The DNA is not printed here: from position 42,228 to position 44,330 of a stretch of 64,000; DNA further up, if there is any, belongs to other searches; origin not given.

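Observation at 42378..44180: MamN-like permease carries an N-terminal TM + PDZ domain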

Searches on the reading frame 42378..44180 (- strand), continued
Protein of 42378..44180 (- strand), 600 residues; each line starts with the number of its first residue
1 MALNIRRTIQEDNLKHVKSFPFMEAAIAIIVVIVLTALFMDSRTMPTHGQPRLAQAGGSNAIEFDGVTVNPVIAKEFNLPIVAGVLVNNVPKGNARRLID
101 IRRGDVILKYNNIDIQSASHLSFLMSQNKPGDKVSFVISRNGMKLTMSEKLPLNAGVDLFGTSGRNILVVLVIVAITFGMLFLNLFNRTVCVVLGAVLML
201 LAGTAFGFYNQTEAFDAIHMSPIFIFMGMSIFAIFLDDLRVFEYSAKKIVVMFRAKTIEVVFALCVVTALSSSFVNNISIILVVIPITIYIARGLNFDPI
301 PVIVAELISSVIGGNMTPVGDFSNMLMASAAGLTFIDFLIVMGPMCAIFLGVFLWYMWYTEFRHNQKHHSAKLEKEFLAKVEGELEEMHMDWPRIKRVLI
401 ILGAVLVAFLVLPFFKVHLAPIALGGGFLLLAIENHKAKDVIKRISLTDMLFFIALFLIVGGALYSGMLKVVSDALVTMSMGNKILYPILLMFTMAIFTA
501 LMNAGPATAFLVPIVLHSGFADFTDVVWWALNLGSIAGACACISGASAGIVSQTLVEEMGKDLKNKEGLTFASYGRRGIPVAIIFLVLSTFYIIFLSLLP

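Call 47: search_protein_families(library=ncbifam, proteins=[P0091, P0097, P0102, P0109, P0112, P0115, P0122, P0142, P0167, P0089], max_evalue=1e-20)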
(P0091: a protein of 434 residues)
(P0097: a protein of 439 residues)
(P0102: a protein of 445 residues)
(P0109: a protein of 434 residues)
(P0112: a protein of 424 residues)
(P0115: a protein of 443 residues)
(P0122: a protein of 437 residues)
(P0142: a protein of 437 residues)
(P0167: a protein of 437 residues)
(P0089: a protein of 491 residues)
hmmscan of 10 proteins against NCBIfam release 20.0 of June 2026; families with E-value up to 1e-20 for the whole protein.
P0091 (434 aa): 1 family
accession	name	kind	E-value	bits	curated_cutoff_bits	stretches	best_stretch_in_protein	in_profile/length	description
NF040989.1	MamN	equivalog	2.2e-102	343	500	1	9-431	4-435/437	magnetosome biogenesis transporter MamN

P0097 (439 aa): 1 family
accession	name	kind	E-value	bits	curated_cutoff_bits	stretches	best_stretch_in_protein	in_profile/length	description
NF040989.1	MamN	equivalog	1.2e-171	571.3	500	1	1-439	1-437/437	magnetosome biogenesis transporter MamN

P0102 (445 aa): 1 family
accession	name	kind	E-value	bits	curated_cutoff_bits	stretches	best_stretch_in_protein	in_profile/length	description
NF040989.1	MamN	equivalog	5.4e-146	486.8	500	1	3-443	2-436/437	magnetosome biogenesis transporter MamN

P0109 (434 aa): 1 family
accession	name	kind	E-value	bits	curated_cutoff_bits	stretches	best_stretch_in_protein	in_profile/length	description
NF040989.1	MamN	equivalog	7.8e-136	453.3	500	1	1-432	1-434/437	magnetosome biogenesis transporter MamN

P0112 (424 aa): 1 family
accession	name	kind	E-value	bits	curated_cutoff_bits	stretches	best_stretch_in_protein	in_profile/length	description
NF040989.1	MamN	equivalog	7.2e-138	460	500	1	3-422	4-436/437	magnetosome biogenesis transporter MamN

P0115 (443 aa): 1 family
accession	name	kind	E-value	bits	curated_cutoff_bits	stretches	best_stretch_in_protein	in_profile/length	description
NF040989.1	MamN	equivalog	8.7e-147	489.4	500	1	5-441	4-436/437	magnetosome biogenesis transporter MamN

P0122 (437 aa): 1 family
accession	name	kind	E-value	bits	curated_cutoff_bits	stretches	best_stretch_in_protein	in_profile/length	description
NF040989.1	MamN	equivalog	8.9e-210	696.9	500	1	1-436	1-436/437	magnetosome biogenesis transporter MamN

P0142 (437 aa): 5 families
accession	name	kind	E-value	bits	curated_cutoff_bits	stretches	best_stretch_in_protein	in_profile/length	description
NF040989.1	MamN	equivalog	2.6e-60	204.4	500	1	6-430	4-434/437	magnetosome biogenesis transporter MamN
TIGR00785.1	dass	subfamily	4.1e-37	128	198.6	1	144-318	155-339/444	DASS family sodium-coupled anion symporter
NF011980.0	PRK15445.1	subfamily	2.7e-29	102.5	457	1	5-424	2-418/430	arsenical efflux pump membrane protein ArsB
TIGR00935.1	2a45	subfamily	8.6e-25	87.8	415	1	8-425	3-417/426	arsenite/antimonite efflux transporter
NF033877.0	arsB_Sta_pI258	exception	5.2e-24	85.2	760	1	6-423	3-417/429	arsenite efflux transporter membrane subunit ArsB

P0167 (437 aa): 4 families
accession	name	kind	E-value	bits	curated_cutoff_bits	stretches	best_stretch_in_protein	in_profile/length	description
NF040989.1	MamN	equivalog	5.3e-53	180.3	500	1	7-434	6-434/437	magnetosome biogenesis transporter MamN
TIGR00785.1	dass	subfamily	1.5e-34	119.5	198.6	1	6-352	12-370/444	DASS family sodium-coupled anion symporter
NF011980.0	PRK15445.1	subfamily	3.5e-27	95.5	457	1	6-433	4-423/430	arsenical efflux pump membrane protein ArsB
TIGR00935.1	2a45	subfamily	1.4e-23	83.8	415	1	8-433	4-421/426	arsenite/antimonite efflux transporter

P0089 (491 aa): 1 family
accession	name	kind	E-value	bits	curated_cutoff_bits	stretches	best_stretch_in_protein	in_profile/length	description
NF040989.1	MamN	equivalog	1.6e-111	373.2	500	1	60-487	6-435/437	magnetosome biogenesis transporter MamN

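Call 52: find_encoding_contigs(protein=P0218, flank=10000, max_places=2)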
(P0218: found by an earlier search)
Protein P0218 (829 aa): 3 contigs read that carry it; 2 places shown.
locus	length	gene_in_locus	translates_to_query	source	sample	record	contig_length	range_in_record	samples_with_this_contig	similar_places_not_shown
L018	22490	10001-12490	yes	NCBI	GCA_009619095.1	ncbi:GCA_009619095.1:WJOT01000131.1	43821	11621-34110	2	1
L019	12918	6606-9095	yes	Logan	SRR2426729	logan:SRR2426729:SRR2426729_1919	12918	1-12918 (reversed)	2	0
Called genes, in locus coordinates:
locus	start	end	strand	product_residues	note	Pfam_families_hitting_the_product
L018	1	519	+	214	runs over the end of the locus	-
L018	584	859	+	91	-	-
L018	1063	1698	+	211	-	-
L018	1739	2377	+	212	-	-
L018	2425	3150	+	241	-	PF04011:LemA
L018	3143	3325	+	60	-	PF26391:MamI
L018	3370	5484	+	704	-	PF00089:Trypsin, PF13365:Trypsin_2, PF00595:PDZ, PF13180:PDZ_2, PF17820:PDZ_6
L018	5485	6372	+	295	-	PF01545:Cation_efflux, PF16916:ZT_dimer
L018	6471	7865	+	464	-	PF00089:Trypsin, PF13365:Trypsin_2, PF00595:PDZ (faint), PF13180:PDZ_2 (weak)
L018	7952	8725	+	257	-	PF02417:Chromate_transp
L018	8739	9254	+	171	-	PF02417:Chromate_transp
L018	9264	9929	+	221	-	PF01545:Cation_efflux (weak)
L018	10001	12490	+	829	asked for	PF13180:PDZ_2, PF03600:CitMHS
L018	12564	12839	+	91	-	PF06305:LapA_dom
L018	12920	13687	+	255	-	PF02535:Zip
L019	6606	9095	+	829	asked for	PF13180:PDZ_2, PF03600:CitMHS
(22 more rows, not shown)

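Call 53: find_encoding_contigs(protein=P0073, flank=10000, max_places=2)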
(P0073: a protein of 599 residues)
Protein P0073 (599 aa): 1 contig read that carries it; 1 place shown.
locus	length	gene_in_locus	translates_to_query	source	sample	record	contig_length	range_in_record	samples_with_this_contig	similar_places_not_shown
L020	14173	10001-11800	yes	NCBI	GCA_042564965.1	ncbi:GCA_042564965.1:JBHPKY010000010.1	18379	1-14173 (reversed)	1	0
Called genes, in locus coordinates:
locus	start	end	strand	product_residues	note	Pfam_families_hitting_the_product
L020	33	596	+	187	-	PF02579:Nitro_FeMo-Co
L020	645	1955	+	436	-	PF00089:Trypsin, PF13365:Trypsin_2, PF00595:PDZ (weak), PF13180:PDZ_2, PF17820:PDZ_6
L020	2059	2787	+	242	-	-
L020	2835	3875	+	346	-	PF02579:Nitro_FeMo-Co, PF18509:MCR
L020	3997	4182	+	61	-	-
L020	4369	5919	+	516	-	PF13180:PDZ_2 (weak), PF17820:PDZ_6, PF00595:PDZ, PF13180:PDZ_2 (weak), PF17820:PDZ_6, PF18509:MCR (weak), PF13180:PDZ_2 (weak), PF18509:MCR, +1 more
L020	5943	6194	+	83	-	PF06305:LapA_dom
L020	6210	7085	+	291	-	PF01545:Cation_efflux, PF16916:ZT_dimer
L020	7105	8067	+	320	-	PF01545:Cation_efflux, PF16916:ZT_dimer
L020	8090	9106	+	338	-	PF12895:ANAPC3 (weak), PF14559:TPR_19 (weak), PF23914:TPR_CcmH_CycH, PF00515:TPR_1, PF07719:TPR_2 (weak), PF13181:TPR_8, PF13414:TPR_11, PF00515:TPR_1, +18 more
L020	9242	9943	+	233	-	PF04011:LemA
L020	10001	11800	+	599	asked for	PF00595:PDZ, PF13180:PDZ_2, PF17820:PDZ_6 (weak), PF02040:ArsB, PF03600:CitMHS, PF07158:MatC_N (faint)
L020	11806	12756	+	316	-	PF01925:TauE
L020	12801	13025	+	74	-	-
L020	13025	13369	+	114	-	-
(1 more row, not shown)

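Call 57: search_solved_structures(query=A1, max_evalue=0.00001, show_alignments=1)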
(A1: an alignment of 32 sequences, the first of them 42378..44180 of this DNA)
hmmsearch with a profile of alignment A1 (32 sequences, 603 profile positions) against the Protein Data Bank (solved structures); distinct sequences matched with E-value up to 0.00001: 21.
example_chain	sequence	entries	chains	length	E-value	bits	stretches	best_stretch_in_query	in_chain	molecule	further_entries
22kg_A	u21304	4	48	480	5.6e-13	51.1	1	64-149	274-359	Probable periplasmic serine endoprotease DegP-like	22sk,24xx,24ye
5ul7_A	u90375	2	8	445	1.5e-10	43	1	172-359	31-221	Transporter, NadC family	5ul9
5uld_A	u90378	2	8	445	2e-10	42.6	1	172-359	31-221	Transporter, NadC family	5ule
4f35_D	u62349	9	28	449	2.1e-10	42.5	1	172-359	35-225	Transporter, NadC family | DASS family sodium-coupled anion symporter | VcINDY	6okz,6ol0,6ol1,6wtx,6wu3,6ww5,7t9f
9n5n_A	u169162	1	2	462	2.4e-10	42.4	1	171-359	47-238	Transporter, NadC family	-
4a8a_A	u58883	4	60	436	4.8e-10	41.4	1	66-156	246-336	PERIPLASMIC PH-DEPENDENT SERINE ENDOPROTEASE DEGQ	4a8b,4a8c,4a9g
8kic_D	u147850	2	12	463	6e-10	41.1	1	66-156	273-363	peptidase Do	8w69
3mh4_A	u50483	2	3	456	1.3e-08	36.7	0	62-158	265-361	Protease do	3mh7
3mh5_A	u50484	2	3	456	1.3e-08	36.7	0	62-158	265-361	Protease do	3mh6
3otp_A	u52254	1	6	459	1.3e-08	36.7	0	62-158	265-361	Protease do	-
6jjk_A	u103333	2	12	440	1.3e-08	36.6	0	62-158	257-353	Periplasmic serine endoprotease DegP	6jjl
1ky9_A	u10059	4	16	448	1.4e-08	36.5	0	62-158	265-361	PROTEASE DO | Periplasmic serine endoprotease DegP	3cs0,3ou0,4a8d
2zle_A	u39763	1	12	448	1.4e-08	36.5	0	62-158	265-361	Protease do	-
6jjo_A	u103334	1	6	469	1.6e-08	36.3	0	62-158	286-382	Periplasmic serine endoprotease DegP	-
6z05_A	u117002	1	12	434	8.5e-08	34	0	80-145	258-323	DegQ family serine endoprotease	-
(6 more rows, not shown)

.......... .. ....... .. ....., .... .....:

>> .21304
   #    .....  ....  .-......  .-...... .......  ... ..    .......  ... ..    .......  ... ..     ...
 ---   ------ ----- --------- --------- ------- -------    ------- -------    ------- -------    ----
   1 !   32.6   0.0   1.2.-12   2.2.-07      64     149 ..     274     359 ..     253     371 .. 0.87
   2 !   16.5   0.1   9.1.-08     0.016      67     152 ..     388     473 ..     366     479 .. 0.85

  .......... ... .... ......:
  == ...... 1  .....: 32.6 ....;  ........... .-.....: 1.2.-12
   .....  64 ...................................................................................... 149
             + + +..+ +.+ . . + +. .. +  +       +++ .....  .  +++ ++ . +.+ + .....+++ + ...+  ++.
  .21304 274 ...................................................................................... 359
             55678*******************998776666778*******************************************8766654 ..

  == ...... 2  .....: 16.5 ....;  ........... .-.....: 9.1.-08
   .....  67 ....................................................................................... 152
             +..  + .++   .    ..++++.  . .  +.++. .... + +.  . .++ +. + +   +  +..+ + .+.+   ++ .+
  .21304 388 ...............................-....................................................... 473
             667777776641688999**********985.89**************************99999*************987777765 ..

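Call 60: list_cluster_members(proteins=[P0095, P0098, P0089, P0091, P0094, P0104, P0100, P0096, P0111, P0080])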
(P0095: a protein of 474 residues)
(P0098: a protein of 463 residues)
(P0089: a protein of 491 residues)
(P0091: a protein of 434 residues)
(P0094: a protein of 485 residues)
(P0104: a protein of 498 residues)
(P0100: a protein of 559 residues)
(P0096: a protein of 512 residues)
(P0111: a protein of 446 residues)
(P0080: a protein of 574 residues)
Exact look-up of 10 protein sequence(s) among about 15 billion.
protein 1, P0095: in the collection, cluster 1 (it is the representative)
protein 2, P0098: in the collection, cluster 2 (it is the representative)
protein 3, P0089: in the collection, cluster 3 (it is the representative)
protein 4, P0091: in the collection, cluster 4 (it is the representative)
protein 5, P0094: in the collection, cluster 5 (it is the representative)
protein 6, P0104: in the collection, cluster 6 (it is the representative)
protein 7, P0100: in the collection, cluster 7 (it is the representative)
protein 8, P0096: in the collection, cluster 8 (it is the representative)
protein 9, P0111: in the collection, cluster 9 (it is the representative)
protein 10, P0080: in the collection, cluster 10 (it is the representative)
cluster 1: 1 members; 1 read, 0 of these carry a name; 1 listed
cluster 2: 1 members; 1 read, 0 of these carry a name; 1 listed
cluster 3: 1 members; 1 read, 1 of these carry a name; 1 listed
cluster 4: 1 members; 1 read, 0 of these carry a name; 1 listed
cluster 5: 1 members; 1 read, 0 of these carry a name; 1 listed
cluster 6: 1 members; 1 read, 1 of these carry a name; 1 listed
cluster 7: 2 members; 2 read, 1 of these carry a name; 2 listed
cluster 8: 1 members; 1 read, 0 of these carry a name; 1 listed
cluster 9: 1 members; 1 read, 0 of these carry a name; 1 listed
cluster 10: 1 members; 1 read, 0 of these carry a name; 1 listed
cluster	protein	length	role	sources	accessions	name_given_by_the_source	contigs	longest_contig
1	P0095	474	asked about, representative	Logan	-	-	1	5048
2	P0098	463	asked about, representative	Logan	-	-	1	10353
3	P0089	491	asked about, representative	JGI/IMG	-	Na+/H+ antiporter NhaD/arsenite permease-like protein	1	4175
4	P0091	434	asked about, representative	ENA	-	-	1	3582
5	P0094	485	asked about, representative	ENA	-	-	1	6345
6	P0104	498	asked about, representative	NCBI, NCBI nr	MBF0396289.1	MAG: hypothetical protein HQK78_05925 [Desulfobacterales bacterium] | hypothetical protein [Desulfobacterales bacterium]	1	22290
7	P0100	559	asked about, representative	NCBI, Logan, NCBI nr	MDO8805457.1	MAG: SLC13 family permease [Elusimicrobiota bacterium] | SLC13 family permease [Elusimicrobiota bacterium]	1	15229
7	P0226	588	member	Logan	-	-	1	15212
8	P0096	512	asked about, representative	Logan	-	-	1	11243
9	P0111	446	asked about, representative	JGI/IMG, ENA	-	-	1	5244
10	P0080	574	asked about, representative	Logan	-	-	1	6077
